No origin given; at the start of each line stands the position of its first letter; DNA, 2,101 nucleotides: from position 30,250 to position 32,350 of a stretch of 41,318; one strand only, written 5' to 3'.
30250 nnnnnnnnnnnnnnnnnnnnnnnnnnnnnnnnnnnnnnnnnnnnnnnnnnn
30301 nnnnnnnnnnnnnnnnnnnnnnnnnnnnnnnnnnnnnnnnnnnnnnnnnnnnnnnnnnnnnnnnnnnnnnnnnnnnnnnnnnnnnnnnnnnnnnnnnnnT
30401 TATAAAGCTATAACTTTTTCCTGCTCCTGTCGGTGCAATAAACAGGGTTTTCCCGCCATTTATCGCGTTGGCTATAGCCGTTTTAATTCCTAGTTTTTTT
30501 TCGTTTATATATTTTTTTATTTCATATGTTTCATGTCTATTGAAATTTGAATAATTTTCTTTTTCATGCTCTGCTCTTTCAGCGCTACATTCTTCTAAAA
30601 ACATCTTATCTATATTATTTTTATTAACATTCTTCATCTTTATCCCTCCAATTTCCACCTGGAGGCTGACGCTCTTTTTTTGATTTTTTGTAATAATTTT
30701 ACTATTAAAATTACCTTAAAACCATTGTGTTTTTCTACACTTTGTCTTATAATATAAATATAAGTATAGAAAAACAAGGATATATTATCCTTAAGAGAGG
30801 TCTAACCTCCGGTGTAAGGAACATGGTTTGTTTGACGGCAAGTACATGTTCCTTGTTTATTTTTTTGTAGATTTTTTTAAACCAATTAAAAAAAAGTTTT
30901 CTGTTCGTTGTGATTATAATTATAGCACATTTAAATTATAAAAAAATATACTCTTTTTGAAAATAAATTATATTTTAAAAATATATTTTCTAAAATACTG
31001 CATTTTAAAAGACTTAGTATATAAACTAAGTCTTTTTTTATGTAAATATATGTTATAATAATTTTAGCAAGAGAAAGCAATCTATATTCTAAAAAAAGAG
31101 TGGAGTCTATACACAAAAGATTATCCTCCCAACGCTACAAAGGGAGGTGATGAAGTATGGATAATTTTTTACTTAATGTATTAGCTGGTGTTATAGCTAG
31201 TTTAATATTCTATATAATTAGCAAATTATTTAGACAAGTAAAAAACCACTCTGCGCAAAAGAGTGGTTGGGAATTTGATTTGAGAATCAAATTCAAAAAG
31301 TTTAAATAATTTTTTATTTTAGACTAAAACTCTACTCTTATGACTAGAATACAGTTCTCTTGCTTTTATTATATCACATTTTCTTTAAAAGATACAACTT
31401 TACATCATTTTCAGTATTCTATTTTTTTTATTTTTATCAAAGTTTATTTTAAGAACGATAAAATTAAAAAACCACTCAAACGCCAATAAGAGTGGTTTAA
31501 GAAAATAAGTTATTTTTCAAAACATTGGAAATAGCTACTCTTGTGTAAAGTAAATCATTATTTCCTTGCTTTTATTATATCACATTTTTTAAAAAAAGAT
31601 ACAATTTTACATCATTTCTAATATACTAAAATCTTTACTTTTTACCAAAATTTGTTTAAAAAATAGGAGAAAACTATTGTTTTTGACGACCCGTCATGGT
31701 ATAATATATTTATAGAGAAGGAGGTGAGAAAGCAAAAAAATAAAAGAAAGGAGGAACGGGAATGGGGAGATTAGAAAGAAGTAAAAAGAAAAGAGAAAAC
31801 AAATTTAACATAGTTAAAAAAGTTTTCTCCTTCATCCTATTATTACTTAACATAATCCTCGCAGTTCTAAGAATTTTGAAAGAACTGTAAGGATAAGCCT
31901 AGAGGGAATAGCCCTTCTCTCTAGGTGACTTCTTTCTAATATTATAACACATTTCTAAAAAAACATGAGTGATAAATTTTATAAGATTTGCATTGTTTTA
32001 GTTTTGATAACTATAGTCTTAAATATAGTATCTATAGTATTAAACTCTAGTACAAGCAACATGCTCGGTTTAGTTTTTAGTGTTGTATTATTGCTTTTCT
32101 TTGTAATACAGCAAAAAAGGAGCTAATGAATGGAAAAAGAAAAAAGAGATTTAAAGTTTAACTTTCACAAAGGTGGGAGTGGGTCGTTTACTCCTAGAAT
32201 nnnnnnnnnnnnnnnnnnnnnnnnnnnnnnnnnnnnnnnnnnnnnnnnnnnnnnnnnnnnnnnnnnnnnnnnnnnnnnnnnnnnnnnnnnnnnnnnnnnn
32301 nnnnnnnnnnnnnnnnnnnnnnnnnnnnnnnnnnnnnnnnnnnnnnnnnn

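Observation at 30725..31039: Orphan promoter, structured ~100-nt region and two intrinsic terminators with no protein-coding gene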

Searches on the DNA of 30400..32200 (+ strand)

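Call 5: search_rna_families(source=window, start=30400, end=32200, threshold=evalue, max_evalue=10, show_alignments=3)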
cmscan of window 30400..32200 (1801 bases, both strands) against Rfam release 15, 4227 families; matches with E-value up to 10: 12.
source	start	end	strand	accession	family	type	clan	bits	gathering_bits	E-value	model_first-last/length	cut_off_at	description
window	31456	31516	-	RF02362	Yfr10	Gene; sRNA;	-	21.9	43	2.7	1-78/78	no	Cyanobacterial functional RNA 10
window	31453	31535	-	RF02732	JA04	Gene; sRNA;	-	21.8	81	3.7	1-81/81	no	Aggregatibacter sRNA JA04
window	30715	30789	-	RF01859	Phe_leader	Cis-reg; leader;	-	19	55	4.5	1-125/125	no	Phenylalanine leader peptide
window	31239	31321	-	RF00616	LhrC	Gene; sRNA;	CL00114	18.9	110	9.4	1-111/111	no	Listeria LhrC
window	31872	31993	-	RF00431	SNORA55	Gene; snRNA; snoRNA; HACA-box;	-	18.4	45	0.64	1-135/135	no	Small nucleolar RNA SNORA55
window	31007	31032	+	RF02591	Spy1786666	Gene; sRNA;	-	17.1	64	4.3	12-37/87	no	S. pyogenes small RNA 1786666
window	31775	31848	-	RF04164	MIR1507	Gene; miRNA;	-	16.7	73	2.3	1-107/107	no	MIR1507 microRNA precursor family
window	30720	30781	-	RF00972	mir-651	Gene; miRNA;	-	16.2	106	9.8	1-86/86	no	mir-651 microRNA precursor family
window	32084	32200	+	RF01243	snR33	Gene; snRNA; snoRNA; HACA-box;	CL00027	15.4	45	9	1-152/183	3'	Small nucleolar RNA snR33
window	31780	31841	-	RF01911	MIR2118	Gene; miRNA;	-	15.1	85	9.8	1-170/170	no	MIR2118 microRNA precursor family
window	31764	31860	-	RF02409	snoR125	Gene; snRNA; snoRNA; CD-box;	-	12.8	100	7.8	58-153/200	no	Small nucleolar RNA snoR125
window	31125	31287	+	RF02442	SpF66_sRNA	Gene; sRNA;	-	12.3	42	5.7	1-239/239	no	Streptococcus sRNA SpF66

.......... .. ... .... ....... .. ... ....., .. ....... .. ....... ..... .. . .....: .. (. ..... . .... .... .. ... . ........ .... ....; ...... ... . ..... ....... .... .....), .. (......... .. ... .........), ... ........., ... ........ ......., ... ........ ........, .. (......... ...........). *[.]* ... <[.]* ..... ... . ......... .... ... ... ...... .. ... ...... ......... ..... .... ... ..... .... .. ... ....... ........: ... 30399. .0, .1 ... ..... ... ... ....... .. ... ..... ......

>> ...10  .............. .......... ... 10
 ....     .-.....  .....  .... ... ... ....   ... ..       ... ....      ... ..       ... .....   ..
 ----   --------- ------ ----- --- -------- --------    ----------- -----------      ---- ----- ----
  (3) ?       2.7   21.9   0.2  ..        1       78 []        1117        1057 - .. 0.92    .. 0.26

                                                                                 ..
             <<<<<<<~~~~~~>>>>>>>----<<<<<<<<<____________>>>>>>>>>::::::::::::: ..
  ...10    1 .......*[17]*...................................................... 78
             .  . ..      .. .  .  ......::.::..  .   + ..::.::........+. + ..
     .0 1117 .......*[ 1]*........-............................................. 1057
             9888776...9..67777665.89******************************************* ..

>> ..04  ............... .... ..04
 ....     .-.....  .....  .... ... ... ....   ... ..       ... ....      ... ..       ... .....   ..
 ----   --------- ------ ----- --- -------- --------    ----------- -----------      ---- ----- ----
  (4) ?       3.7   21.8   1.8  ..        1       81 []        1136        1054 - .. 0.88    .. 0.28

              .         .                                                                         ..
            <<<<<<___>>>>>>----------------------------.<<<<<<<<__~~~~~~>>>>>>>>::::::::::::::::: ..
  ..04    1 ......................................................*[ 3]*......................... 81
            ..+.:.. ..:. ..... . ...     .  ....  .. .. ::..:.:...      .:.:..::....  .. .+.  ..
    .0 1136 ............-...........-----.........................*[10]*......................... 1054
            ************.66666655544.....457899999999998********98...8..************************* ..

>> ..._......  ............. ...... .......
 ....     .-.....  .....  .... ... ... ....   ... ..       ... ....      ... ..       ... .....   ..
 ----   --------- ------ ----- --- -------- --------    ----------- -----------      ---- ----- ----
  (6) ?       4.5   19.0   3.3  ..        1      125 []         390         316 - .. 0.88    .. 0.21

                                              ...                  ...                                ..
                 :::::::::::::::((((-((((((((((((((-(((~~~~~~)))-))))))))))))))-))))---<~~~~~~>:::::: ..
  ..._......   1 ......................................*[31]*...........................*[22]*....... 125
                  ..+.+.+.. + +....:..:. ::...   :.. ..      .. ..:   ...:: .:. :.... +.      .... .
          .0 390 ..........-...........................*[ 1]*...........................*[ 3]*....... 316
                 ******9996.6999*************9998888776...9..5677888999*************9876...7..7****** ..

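Call 7: search_dna_similar(query=window:30400-31400:+, collection=phages, mode=near, max_rows=30)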
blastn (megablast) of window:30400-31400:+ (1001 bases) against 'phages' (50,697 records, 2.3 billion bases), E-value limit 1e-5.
Records with a match: 29; places in all: 29; records where one place covers at least 80% of the query: 11.
Best place of each record, by identity: >=99% 4; 95-99% 1; 90-95% 9; 80-90% 4; 60-80% 11.
By first word of the organism name: Clostridium 22; Clostridioides 7.
By host as written in the record: Clostridium difficile 16; - 5; Clostridioides difficile 3; Clostridium difficile AIU 1; Clostridioides difficile ST632 1; Clostridioides difficile TW69 1; Clostridioides difficile CD08011 1; Clostridioides difficile CD2301 1.
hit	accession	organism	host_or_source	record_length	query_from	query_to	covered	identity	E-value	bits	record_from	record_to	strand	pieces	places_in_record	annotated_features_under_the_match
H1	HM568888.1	Clostridium phage phiCD38-2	Clostridium difficile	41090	1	1001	100%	100.0%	0e+0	1849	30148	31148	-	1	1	putative DNAse/helicase protein | putative secreted protein | putative membrane protein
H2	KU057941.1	Clostridium phage CDSH1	Clostridium difficile AIU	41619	1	1001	100%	100.0%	0e+0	1849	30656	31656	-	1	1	DNAse/helicase | hypothetical protein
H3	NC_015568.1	Clostridium phage phiCD38-2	Clostridium difficile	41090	1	1001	100%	100.0%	0e+0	1849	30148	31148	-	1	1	DEAD/DEAH box helicase family protein | putative secreted protein | hypothetical protein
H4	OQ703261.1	Clostridioides phage AR1075-1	Clostridioides difficile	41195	1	1001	100%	100.0%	0e+0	1849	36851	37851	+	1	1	hypothetical protein (x2)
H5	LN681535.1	Clostridium phage phiCD111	Clostridium difficile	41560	1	1001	100%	93.5%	0e+0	1487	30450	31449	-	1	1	putative DNAse/helicase protein | conserved protein of unknown function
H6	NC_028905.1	Clostridium phage phiCD111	Clostridium difficile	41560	1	1001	100%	93.5%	0e+0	1487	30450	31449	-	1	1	DEAD/DEAH box helicase family protein | hypothetical protein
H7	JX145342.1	Clostridium phage phiMMP04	Clostridium difficile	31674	1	998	99%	87.0%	1e-167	1111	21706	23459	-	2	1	DNA polymerase III alpha subunit | DNase / helicase | hypothetical protein (x2)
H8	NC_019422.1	Clostridium phage phiMMP04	Clostridium difficile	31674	1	998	99%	87.0%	1e-167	1111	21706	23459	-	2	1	DNA polymerase | DEAD/DEAH box helicase family protein | hypothetical protein (x2)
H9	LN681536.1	Clostridium phage phiCD146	Clostridium difficile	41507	1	996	85%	94.4%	0e+0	1299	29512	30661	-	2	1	putative DNAse/helicase protein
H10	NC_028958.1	Clostridium phage phiCD146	Clostridium difficile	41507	1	996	85%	94.4%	0e+0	1299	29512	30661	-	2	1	DEAD/DEAH box helicase family protein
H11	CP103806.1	Clostridioides phage Hain-Saunders-2022a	Clostridioides difficile ST632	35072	72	996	92%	81.8%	0e+0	749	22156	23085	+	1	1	DEAD/DEAH box helicase family protein | hypothetical protein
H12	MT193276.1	Clostridioides phage JD033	Clostridioides difficile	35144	1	640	64%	96.3%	0e+0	1048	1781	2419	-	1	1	putative DNAse/helicase protein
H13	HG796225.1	Clostridium phage phiCDHM13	Clostridium difficile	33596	1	640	64%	78.3%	2e-104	385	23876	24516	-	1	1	phiCDHM13_gp34: putative DNase/helicase protein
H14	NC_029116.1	Clostridium phage phiCDHM13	Clostridium difficile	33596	1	640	64%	78.3%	2e-104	385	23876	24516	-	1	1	phiCDHM13_gp34: DEAD/DEAH box helicase family protein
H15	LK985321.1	Clostridium phage phiCDHM14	-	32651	1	640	64%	78.2%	2e-104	385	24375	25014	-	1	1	phiCDHM14_gp37: putative type III restriction enzyme protein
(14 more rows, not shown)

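Call 8: search_dna_similar(query=window:30400-31400:+, collection=plasmids, mode=near, max_rows=30)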
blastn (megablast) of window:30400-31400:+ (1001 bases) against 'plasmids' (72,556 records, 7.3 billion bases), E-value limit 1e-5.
Records with a match: 22; places in all: 22; records where one place covers at least 80% of the query: 3.
Best place of each record, by identity: >=99% 2; 95-99% 1; 90-95% 1; 80-90% 3; 60-80% 15.
By first word of the organism name: Clostridioides 22.
By predicted mobility (MOB-suite, as given by PLSDB): non-mobilizable 22.
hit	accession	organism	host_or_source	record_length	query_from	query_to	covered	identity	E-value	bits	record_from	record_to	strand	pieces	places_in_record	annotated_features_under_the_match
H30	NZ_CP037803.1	Clostridioides difficile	Homo sapiens,feces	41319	1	1001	100%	100.0%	0e+0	1849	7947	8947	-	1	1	DEAD/DEAH box helicase family protein | hypothetical protein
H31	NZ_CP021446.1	Clostridioides difficile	cell culture,sewage plant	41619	1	1001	100%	100.0%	0e+0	1849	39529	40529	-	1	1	hypothetical protein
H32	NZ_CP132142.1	Clostridioides difficile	whole organism,biogas fermenter sludge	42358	1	996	83%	97.6%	0e+0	1431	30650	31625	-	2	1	DEAD/DEAH box helicase family protein | hypothetical protein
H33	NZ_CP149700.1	Clostridioides difficile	Dog,single cell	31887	1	640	64%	83.7%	9e-168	597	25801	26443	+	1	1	DEAD/DEAH box helicase family protein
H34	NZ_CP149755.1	Clostridioides difficile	Homo sapiens,single cell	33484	1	640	64%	78.2%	3e-103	383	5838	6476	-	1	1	DEAD/DEAH box helicase family protein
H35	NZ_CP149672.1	Clostridioides difficile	Dog,single cell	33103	1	640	64%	78.1%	1e-101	377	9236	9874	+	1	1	DEAD/DEAH box helicase family protein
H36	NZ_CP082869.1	Clostridioides difficile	-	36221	1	640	64%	77.2%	1e-91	344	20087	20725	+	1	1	DEAD/DEAH box helicase family protein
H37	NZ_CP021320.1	Clostridioides difficile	Homo sapiens,cell culture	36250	1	640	64%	77.2%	1e-91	344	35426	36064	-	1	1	none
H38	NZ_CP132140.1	Clostridioides difficile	whole organism,horse faeces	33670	1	640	64%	77.2%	1e-91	344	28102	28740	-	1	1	DEAD/DEAH box helicase family protein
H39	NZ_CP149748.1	Clostridioides difficile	Homo sapiens,single cell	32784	1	640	64%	77.2%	1e-91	344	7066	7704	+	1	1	DEAD/DEAH box helicase family protein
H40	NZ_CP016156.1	Clostridioides difficile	cell culture,soil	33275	1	640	64%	77.2%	1e-91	344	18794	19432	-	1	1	DEAD/DEAH box helicase family protein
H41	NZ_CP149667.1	Clostridioides difficile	Dog,single cell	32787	1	640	64%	77.1%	6e-90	339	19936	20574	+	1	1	DEAD/DEAH box helicase family protein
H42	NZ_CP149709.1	Clostridioides difficile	Dog,single cell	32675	1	640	64%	77.1%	6e-90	339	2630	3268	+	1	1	DEAD/DEAH box helicase family protein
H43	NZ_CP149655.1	Clostridioides difficile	Homo sapiens,single cell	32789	1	640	64%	77.1%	6e-90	339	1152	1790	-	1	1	DEAD/DEAH box helicase family protein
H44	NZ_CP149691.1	Clostridioides difficile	Dog,single cell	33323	1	640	64%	77.1%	6e-90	339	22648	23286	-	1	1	DEAD/DEAH box helicase family protein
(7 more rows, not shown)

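Call 9: get_annotated_region(hit=H3, flank=6000)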
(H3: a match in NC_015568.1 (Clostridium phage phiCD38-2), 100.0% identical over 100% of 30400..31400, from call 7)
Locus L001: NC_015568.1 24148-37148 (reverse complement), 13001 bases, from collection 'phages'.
description: Clostridium phage phiCD38-2, complete genome.
organism: Clostridium phage phiCD38-2 (NCBI taxid 1032362)
taxonomy: Viruses; Duplodnaviria; Heunggongvirae; Uroviricota; Caudoviricetes; Leicestervirus; Leicestervirus CD382
host: Clostridium difficile; source: -; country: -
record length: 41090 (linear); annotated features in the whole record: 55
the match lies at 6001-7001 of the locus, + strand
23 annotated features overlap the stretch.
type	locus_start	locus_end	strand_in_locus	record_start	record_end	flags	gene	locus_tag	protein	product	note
CDS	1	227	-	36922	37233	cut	-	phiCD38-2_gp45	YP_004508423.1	hypothetical protein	-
CDS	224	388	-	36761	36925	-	-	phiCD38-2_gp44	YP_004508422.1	hypothetical protein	-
CDS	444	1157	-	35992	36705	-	-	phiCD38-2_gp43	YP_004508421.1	hypothetical protein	-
CDS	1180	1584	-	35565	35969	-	-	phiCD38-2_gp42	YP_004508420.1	replication terminator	-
CDS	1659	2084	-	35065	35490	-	-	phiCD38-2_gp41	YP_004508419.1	hypothetical protein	-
CDS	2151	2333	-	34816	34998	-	-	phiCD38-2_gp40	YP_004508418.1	hypothetical protein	-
CDS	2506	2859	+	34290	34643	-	-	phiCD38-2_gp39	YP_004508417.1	transcriptional repressor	-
CDS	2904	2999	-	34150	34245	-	-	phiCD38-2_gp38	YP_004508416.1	hypothetical protein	-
CDS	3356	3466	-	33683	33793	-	-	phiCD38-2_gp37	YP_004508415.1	hypothetical protein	-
CDS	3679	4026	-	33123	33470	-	-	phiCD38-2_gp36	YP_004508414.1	hypothetical protein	-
CDS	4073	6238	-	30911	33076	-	-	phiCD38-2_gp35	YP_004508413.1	DEAD/DEAH box helicase family protein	-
CDS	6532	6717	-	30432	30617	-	-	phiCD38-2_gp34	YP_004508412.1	putative secreted protein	-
CDS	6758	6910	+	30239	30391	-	-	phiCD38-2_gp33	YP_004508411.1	hypothetical protein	-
CDS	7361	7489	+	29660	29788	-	-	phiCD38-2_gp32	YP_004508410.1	hypothetical protein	-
CDS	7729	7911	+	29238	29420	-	-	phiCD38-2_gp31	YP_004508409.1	hypothetical protein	-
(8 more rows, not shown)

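Call 10: get_annotated_region(hit=H30, flank=3000)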
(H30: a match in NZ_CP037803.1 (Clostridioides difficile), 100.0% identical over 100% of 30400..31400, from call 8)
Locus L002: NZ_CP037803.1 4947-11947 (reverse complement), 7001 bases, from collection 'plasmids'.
description: Clostridioides difficile strain Cd23 plasmid pCd23_2, complete sequence
organism: Clostridioides difficile (NCBI taxid 1496)
taxonomy: Bacteria; Bacillota; Clostridia; Peptostreptococcales; Peptostreptococcaceae; Clostridioides; Clostridioides difficile
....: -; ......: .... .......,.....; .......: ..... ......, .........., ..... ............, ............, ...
typing (MOB-suite, as given by PLSDB): non-mobilizable
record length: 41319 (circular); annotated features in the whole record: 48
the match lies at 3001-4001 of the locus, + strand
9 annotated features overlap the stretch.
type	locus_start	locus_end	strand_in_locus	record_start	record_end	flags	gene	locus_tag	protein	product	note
CDS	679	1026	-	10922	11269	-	-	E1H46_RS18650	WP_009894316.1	hypothetical protein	-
CDS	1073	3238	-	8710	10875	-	-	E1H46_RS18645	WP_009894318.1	DEAD/DEAH box helicase family protein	-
CDS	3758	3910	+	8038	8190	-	-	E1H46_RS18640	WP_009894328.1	hypothetical protein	-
CDS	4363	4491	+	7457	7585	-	-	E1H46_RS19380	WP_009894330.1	hypothetical protein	-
CDS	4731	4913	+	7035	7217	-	-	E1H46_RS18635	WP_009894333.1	hypothetical protein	-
CDS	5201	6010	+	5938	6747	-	-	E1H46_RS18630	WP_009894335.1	ParA family protein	-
CDS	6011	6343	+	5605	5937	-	-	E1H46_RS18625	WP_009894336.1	hypothetical protein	-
CDS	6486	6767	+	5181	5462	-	-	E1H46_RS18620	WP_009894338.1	hypothetical protein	-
CDS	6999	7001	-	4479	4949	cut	-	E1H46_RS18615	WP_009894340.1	hypothetical protein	-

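Call 16: search_dna_similar(query=window:30600-31060:+, collection=phages, mode=distant, max_rows=60)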
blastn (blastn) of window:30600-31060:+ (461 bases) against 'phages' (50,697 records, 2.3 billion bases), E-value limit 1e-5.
Records with a match: 29; places in all: 29; records where one place covers at least 80% of the query: 26.
Best place of each record, by identity: >=99% 4; 90-95% 5; 80-90% 5; 60-80% 15.
By first word of the organism name: Clostridium 22; Clostridioides 7.
By host as written in the record: Clostridium difficile 16; - 5; Clostridioides difficile 3; Clostridium difficile AIU 1; Clostridioides difficile ST632 1; Clostridioides difficile TW69 1; Clostridioides difficile CD2301 1; Clostridioides difficile CD08011 1.
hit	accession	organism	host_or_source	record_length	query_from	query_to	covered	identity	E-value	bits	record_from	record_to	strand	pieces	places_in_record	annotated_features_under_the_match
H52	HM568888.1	Clostridium phage phiCD38-2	Clostridium difficile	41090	1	461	100%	100.0%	0e+0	832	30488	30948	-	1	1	putative secreted protein | putative DNAse/helicase protein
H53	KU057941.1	Clostridium phage CDSH1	Clostridium difficile AIU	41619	1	461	100%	100.0%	0e+0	832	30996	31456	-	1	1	DNAse/helicase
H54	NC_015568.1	Clostridium phage phiCD38-2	Clostridium difficile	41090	1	461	100%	100.0%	0e+0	832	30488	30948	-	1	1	putative secreted protein | DEAD/DEAH box helicase family protein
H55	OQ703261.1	Clostridioides phage AR1075-1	Clostridioides difficile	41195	1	461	100%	100.0%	0e+0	832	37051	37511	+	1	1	hypothetical protein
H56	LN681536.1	Clostridium phage phiCD146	Clostridium difficile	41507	1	461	100%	92.4%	0e+0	664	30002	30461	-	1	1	putative DNAse/helicase protein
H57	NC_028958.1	Clostridium phage phiCD146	Clostridium difficile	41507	1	461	100%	92.4%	0e+0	664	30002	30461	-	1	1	DEAD/DEAH box helicase family protein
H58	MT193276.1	Clostridioides phage JD033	Clostridioides difficile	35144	1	449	97%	94.0%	0e+0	676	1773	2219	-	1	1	putative DNAse/helicase protein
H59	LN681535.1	Clostridium phage phiCD111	Clostridium difficile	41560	1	461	100%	90.7%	5e-178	628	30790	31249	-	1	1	putative DNAse/helicase protein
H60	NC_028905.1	Clostridium phage phiCD111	Clostridium difficile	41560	1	461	100%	90.7%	5e-178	628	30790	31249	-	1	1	DEAD/DEAH box helicase family protein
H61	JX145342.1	Clostridium phage phiMMP04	Clostridium difficile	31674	1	449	97%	80.8%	5e-108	396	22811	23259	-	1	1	DNase / helicase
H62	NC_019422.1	Clostridium phage phiMMP04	Clostridium difficile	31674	1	449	97%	80.8%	5e-108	396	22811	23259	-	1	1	DEAD/DEAH box helicase family protein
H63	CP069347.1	Clostridioides phage pCD5401_3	soil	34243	1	449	97%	79.4%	2e-101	374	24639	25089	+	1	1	record has no annotation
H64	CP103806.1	Clostridioides phage Hain-Saunders-2022a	Clostridioides difficile ST632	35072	7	461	99%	78.2%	4e-91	341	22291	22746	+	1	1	DEAD/DEAH box helicase family protein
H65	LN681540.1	Clostridium phage phiCD506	Clostridium difficile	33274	77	452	82%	74.5%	2e-49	201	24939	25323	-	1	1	none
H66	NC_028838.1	Clostridium phage phiCD506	Clostridium difficile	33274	77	452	82%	74.5%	2e-49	201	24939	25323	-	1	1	none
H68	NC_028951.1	Clostridium phage phiCD481-1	Clostridium difficile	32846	77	449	81%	74.5%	8e-49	200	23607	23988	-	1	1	none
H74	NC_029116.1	Clostridium phage phiCDHM13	Clostridium difficile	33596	77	449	81%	74.1%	3e-48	197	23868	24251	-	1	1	none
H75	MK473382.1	Clostridium phage JD032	Clostridioides difficile TW69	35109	77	449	81%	73.1%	1e-45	189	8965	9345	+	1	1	none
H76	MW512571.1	Clostridioides phage CD2301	Clostridioides difficile CD2301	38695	77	449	81%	72.8%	6e-44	183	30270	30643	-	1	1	none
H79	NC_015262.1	Clostridium phage phiCD6356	Clostridium difficile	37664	318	461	31%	87.0%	4e-40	171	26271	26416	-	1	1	none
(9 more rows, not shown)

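Call 17: get_annotated_region(hit=H57, flank=1500)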
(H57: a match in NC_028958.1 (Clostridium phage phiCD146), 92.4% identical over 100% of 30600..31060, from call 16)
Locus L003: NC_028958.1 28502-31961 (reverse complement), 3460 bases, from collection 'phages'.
description: Clostridium phage phiCD146, complete genome.
organism: Clostridium phage phiCD146 (NCBI taxid 1582151)
taxonomy: Viruses; Duplodnaviria; Heunggongvirae; Uroviricota; Caudoviricetes; Leicestervirus; Leicestervirus CD146
host: Clostridium difficile; source: -; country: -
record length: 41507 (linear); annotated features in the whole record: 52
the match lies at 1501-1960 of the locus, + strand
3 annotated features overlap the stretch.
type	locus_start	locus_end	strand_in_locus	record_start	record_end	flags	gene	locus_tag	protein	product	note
CDS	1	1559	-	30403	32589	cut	-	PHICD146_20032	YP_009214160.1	DEAD/DEAH box helicase family protein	Evidence 3 : Function proposed based on presence of conserved amino acid motif, structural feature or limited homology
CDS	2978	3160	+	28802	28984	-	-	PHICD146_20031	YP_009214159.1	hypothetical protein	Evidence 4 : Homologs of previously reported genes of unknown function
CDS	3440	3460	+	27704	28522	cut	-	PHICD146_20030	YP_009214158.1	ParA-like partition protein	Evidence 3 : Function proposed based on presence of conserved amino acid motif, structural feature or limited homology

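Call 18: get_annotated_region(hit=H58, flank=1500)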
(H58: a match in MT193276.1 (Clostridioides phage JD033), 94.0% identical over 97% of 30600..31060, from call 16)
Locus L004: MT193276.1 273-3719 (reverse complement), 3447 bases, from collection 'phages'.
description: Clostridioides phage JD033, complete genome.
organism: Clostridioides phage JD033 (NCBI taxid 2723766)
taxonomy: Viruses; Duplodnaviria; Heunggongvirae; Uroviricota; Caudoviricetes; Sherbrookevirus
host: Clostridioides difficile; source: soil; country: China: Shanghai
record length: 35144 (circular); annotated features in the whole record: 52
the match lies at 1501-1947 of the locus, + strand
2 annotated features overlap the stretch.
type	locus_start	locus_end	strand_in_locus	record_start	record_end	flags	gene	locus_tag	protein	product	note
CDS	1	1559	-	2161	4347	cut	-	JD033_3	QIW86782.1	putative DNAse/helicase protein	-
CDS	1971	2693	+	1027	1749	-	-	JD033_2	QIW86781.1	DNA polymerase III alpha subunit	-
